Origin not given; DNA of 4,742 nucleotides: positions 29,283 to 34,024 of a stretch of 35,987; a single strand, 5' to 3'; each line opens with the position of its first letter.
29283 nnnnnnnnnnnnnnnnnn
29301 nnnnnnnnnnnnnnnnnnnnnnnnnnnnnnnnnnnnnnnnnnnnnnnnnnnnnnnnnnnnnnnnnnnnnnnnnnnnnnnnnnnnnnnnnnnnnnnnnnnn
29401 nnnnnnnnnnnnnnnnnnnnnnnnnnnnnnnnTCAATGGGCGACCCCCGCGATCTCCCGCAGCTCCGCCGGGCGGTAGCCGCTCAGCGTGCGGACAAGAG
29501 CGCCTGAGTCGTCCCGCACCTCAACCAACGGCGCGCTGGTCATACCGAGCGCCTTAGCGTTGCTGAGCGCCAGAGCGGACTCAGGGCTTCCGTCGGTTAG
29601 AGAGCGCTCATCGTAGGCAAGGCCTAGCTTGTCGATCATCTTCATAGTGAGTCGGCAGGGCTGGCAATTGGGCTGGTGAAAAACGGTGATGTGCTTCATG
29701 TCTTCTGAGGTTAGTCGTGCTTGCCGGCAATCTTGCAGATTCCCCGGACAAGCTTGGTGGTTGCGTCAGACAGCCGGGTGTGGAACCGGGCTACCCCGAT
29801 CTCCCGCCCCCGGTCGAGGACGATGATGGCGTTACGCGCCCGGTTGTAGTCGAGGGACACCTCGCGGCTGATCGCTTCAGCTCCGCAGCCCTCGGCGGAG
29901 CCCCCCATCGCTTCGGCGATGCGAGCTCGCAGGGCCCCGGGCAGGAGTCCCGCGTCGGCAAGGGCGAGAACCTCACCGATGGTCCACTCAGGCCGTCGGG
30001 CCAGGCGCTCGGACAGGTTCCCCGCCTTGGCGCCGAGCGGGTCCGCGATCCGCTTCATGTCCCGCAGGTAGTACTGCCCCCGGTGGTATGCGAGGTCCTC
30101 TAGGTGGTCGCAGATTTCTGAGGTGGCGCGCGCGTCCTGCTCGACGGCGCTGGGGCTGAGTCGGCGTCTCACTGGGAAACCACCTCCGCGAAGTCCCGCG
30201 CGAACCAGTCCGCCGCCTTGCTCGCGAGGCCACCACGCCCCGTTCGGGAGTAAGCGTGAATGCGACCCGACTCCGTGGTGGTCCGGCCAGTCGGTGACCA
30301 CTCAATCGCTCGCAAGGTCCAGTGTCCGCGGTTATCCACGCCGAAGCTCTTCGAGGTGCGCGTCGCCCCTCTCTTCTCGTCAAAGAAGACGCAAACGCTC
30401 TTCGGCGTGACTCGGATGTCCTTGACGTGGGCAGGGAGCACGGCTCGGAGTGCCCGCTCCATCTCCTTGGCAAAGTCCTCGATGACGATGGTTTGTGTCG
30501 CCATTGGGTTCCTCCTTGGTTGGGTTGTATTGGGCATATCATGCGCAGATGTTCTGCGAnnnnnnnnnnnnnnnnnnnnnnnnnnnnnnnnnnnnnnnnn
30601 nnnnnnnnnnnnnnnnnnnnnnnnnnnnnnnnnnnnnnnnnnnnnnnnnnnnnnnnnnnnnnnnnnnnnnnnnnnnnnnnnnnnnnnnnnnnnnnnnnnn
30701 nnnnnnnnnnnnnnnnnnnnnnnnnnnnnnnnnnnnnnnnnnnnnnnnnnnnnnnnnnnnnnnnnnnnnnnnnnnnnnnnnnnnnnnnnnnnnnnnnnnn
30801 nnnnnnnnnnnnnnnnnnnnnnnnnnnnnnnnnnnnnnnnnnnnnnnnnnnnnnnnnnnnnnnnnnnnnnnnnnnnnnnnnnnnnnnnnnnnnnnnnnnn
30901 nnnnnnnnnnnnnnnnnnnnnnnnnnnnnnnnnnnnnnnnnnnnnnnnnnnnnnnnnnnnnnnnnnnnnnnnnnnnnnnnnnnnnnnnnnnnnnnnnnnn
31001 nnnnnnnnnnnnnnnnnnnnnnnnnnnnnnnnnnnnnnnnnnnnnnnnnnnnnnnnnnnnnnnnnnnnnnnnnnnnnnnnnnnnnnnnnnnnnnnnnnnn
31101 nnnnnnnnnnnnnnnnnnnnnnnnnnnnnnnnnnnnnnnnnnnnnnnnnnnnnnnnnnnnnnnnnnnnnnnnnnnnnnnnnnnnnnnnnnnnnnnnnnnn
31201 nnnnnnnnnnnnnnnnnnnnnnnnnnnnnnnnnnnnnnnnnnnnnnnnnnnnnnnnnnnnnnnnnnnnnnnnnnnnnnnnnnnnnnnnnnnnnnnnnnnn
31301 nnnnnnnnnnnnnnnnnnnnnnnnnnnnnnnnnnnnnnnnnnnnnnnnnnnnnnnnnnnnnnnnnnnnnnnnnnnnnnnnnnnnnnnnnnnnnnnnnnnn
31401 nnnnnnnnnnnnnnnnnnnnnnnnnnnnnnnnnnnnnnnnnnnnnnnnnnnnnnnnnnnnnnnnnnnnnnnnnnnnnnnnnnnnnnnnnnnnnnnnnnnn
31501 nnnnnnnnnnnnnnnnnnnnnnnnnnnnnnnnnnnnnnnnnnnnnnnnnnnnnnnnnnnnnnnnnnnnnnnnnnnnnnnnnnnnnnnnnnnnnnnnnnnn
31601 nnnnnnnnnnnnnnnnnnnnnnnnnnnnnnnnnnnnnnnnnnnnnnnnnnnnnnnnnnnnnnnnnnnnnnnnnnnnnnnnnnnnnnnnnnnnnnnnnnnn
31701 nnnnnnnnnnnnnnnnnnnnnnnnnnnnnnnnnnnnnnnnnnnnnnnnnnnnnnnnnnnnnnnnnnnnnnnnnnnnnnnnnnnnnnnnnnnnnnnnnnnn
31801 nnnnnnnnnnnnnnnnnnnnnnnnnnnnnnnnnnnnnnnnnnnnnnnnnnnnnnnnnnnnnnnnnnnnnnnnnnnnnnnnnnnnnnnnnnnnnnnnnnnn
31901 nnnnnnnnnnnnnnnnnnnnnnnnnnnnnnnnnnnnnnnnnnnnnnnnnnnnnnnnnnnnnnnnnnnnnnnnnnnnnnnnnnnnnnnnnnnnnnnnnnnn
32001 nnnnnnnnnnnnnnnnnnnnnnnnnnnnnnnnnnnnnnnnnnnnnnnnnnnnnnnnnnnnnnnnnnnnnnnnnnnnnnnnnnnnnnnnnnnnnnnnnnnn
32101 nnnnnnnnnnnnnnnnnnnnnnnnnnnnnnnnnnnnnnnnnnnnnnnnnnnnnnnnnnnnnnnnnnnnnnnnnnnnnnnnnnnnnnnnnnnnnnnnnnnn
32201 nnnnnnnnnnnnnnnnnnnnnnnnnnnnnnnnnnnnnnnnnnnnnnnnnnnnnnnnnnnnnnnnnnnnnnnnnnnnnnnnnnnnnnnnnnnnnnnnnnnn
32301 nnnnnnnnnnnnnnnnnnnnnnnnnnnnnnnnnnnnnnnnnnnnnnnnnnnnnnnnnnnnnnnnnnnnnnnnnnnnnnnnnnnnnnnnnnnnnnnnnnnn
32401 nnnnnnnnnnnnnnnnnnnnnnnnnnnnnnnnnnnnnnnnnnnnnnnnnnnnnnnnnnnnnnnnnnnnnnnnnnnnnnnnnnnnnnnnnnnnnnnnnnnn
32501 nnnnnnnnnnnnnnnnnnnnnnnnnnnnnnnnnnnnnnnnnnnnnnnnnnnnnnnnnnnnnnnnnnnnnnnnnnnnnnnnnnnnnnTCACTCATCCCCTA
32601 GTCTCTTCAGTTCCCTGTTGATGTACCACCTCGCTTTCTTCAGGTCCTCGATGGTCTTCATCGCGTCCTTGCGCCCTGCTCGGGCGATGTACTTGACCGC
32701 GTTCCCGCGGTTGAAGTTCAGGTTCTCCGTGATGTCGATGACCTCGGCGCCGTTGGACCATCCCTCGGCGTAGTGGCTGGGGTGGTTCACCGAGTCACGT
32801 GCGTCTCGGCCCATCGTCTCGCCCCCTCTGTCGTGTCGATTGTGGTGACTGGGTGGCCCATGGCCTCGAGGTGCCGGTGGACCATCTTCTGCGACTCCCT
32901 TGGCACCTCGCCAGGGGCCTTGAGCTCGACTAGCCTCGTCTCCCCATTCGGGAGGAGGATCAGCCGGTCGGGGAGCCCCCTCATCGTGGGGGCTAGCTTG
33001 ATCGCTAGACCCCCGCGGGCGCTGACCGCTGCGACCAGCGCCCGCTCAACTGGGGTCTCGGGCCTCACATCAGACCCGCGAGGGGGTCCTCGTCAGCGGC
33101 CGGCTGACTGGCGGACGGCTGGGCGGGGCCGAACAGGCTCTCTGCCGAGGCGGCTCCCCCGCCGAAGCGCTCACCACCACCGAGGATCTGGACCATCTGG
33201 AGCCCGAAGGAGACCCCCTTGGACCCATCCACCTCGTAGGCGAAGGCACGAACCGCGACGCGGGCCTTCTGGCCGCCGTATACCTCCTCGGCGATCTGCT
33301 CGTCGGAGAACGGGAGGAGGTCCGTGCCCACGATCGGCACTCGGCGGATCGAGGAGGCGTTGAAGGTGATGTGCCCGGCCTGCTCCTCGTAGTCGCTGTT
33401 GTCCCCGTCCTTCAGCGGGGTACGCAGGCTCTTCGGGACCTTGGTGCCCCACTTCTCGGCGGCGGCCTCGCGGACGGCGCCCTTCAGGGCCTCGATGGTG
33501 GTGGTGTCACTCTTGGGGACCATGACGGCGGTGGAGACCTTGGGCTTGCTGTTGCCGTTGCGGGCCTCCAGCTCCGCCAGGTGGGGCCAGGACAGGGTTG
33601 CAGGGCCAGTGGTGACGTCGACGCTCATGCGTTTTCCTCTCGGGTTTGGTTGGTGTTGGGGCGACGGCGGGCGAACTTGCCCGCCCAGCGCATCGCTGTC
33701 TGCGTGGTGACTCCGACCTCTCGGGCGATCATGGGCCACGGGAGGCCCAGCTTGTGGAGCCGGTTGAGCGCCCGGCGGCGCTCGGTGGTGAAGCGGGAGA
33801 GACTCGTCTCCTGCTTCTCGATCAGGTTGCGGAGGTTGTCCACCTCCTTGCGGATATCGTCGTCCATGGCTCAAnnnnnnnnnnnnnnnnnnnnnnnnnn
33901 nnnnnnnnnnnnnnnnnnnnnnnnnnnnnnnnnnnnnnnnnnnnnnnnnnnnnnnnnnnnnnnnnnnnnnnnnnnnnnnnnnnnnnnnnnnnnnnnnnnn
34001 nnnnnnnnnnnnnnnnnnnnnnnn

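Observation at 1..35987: A sortase-anchored adhesin gene is split across the two ends of the window, so the replicon is circularly permuted or circular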

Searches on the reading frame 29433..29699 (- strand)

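Call 19: search_protein_families(library=phrogs, max_evalue=0.001, proteins=[window:29433-29699:-])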
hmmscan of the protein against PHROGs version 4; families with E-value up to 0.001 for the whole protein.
window:29433-29699:- (88 aa): 1 family
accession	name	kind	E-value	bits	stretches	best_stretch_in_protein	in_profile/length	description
phrog_22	-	DNA, RNA and nucleotide metabolism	1.8e-13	51.9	1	2-83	71-143/162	thioredoxin domain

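Call 64: search_protein_families(library=pfam, max_evalue=0.01, proteins=[window:29433-29699:-])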
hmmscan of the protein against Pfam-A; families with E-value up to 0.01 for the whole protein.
window:29433-29699:- (88 aa): 1 family
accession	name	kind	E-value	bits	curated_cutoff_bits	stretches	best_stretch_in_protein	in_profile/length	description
PF00462.30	Glutaredoxin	-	0.00092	19.8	22.9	1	4-40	1-36/60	Glutaredoxin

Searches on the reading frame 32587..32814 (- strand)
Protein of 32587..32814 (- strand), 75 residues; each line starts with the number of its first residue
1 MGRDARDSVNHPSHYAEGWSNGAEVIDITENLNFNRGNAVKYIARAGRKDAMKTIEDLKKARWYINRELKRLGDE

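Call 19: search_protein_families(library=phrogs, max_evalue=0.001, proteins=[window:32587-32814:-])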
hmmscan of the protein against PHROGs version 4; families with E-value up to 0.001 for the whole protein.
window:32587-32814:- (75 aa): 22 families
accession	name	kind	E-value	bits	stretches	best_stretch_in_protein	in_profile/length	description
phrog_4472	-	other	4.8e-31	107.7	1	6-74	11-79/100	nucleotide kinase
phrog_236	-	other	2.3e-27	97.7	1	5-75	237-308/431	nucleotide kinase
phrog_11324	-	other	6e-24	86.1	1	5-73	7-72/139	nucleotide kinase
phrog_4897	-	other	4.8e-23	83.2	1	4-72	110-180/186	kinase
phrog_1689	-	other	1.9e-19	71.5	1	5-74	163-236/243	nucleotide kinase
phrog_2387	-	other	3.5e-19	70.5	1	7-73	3-72/147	nucleotide kinase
phrog_26005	-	unknown function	5.3e-19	69.7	1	5-72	240-306/310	-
phrog_2781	-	unknown function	2.7e-18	68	1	4-71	172-243/253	-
phrog_4943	-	unknown function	9.6e-17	62.9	1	4-73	86-160/166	-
phrog_31867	-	unknown function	8e-16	59.5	1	12-71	7-68/213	-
phrog_32366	-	unknown function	5.7e-14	53.4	1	3-69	3-66/170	-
phrog_25460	-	unknown function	1.1e-11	45.6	1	8-72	76-140/144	-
phrog_11450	-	unknown function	1.5e-11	44.9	1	6-66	323-382/394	-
phrog_13649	-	unknown function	2.7e-11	44.6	1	6-68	3-62/127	-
phrog_4824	-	unknown function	6e-11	43.4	1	10-70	7-61/128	-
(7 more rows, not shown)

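Call 64: search_protein_families(library=pfam, max_evalue=0.01, proteins=[window:32587-32814:-])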
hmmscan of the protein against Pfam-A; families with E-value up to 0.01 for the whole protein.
window:32587-32814:- (75 aa): 1 family
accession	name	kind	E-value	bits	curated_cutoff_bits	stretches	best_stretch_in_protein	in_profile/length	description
PF11753.13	DUF3310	-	9.6e-14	51.6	24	1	9-66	1-60/60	Protein of unknwon function (DUF3310)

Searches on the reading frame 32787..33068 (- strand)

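Call 19: search_protein_families(library=phrogs, max_evalue=0.001, proteins=[window:32787-33068:-])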
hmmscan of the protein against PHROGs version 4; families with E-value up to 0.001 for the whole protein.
window:32787-33068:- (93 aa): 2 families
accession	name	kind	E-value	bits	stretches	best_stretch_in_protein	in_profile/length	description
phrog_93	-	DNA, RNA and nucleotide metabolism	9.2e-19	68.5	1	1-88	351-439/613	endonuclease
phrog_824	-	unknown function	6.6e-05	23.9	1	30-84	112-168/265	-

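Call 64: search_protein_families(library=pfam, max_evalue=0.01, proteins=[window:32787-33068:-])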
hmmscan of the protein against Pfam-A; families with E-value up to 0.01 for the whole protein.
window:32787-33068:- (93 aa): 0 families

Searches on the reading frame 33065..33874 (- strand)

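Call 19: search_protein_families(library=phrogs, max_evalue=0.001, proteins=[window:33065-33874:-])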
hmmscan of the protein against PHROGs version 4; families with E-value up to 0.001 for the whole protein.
window:33065-33874:- (269 aa): 2 families
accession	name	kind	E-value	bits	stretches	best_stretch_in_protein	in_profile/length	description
phrog_112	-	DNA, RNA and nucleotide metabolism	2.7e-42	146.3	1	80-256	15-201/265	Gp2.5-like ssDNA binding protein and ssDNA annealing protein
phrog_16841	-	unknown function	2.2e-07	31.7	1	187-260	113-188/236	-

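Call 64: search_protein_families(library=pfam, max_evalue=0.01, proteins=[window:33065-33874:-])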
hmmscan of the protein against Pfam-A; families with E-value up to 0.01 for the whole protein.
window:33065-33874:- (269 aa): 1 family
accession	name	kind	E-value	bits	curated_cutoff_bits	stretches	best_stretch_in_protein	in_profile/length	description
PF10991.15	Enc34_ssDNA-bd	-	5e-33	114.7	26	1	86-249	2-167/176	Enterobacter phage Enc34, ssDNA-binding protein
